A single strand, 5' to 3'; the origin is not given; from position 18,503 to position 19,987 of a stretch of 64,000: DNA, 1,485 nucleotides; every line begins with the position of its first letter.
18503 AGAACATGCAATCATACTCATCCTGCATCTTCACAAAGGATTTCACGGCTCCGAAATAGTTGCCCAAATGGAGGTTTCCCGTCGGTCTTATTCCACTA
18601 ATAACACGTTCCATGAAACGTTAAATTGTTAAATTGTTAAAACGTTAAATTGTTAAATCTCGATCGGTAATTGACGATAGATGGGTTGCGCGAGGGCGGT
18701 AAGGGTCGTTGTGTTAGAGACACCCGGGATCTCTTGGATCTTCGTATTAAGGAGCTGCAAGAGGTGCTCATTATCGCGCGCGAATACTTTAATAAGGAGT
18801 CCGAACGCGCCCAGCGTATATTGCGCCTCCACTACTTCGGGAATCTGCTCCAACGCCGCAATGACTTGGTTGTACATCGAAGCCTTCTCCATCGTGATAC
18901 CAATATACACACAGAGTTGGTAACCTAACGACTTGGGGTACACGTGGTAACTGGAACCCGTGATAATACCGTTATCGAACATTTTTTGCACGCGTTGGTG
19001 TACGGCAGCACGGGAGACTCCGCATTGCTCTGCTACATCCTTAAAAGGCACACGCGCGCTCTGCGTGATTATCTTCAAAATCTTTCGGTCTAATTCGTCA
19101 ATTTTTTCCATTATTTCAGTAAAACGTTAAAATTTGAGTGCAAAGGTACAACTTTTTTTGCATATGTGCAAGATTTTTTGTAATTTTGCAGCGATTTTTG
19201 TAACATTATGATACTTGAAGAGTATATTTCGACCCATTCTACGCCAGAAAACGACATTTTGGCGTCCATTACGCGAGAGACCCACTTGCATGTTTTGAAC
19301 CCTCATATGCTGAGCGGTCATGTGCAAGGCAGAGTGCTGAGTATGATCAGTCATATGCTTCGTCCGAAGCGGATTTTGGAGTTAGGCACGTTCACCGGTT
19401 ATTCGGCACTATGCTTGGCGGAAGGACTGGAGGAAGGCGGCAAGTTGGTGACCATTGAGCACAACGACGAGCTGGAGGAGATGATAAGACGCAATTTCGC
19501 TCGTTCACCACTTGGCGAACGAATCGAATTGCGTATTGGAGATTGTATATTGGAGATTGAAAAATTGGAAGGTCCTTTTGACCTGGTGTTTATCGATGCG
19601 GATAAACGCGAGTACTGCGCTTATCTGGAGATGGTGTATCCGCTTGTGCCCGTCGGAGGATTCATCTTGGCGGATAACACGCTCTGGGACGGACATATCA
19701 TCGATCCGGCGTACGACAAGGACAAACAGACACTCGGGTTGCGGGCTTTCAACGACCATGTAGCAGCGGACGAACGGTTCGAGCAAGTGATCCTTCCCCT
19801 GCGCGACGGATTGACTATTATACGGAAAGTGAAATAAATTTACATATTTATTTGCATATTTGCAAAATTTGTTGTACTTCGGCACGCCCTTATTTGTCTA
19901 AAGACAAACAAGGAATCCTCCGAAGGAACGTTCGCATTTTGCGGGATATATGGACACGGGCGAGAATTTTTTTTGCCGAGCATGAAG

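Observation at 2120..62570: Dispersed families of 7-8 bp short tandem repeat arrays at gene junctions and in-frame inside genes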

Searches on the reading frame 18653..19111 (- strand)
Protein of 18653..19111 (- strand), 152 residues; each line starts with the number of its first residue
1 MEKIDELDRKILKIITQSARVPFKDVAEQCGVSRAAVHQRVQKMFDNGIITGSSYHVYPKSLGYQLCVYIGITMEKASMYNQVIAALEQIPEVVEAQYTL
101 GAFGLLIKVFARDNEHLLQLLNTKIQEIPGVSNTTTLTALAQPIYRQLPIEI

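Call 58: search_protein_families(library=pfam, proteins=[window:18653-19111:-])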
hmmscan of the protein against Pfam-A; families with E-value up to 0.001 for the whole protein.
window:18653-19111:- (152 aa): 6 families
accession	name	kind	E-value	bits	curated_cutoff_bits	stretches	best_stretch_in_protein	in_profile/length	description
PF01037.27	AsnC_trans_reg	-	3e-17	62.7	25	1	70-140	1-71/73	Lrp/AsnC ligand binding domain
PF13404.12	HTH_AsnC-type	-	4.4e-14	52.5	27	1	4-44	1-41/42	AsnC-type helix-turn-helix domain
PF13412.12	HTH_24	-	4.3e-13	49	21.9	1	4-51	1-48/48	Winged helix-turn-helix DNA-binding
PF22451.2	NirdL-like_HTH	-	6.3e-06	26.1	27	1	19-50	15-46/47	Siroheme decarboxylase NirDL-like HTH domain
PF22482.2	AsnC_trans_reg_3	-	5.2e-05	23.7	24.4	1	80-136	24-79/95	PF0864 C-terminal dimeric alpha+beta barrel domain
PF09339.16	HTH_IclR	-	0.00073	19.7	22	0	11-49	8-47/52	IclR helix-turn-helix domain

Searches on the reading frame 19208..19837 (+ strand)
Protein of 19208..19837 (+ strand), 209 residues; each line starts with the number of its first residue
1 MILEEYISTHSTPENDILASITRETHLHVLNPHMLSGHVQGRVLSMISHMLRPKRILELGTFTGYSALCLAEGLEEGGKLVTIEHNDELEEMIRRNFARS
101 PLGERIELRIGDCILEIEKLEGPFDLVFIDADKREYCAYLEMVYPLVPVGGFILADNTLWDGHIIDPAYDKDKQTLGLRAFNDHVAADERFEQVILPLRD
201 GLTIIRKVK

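Call 7: search_protein_families(library=pfam, proteins=[window:19208-19837:+])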
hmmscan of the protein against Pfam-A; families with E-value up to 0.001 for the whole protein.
window:19208-19837:+ (209 aa): 4 families
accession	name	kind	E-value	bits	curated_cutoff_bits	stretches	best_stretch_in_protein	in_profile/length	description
PF01596.23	Methyltransf_3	-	1e-47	162.6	22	1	10-208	3-204/204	O-methyltransferase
PF13578.12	Methyltransf_24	-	5.7e-15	56.5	26.3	1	57-157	1-104/105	Methyltransferase domain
PF01135.25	PCMT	-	4.9e-09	36.7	20.3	1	38-131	60-150/210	Protein-L-isoaspartate(D-aspartate) O-methyltransferase (PCMT)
PF13649.12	Methyltransf_25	-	0.00021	22.4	27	1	56-129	1-70/97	Methyltransferase domain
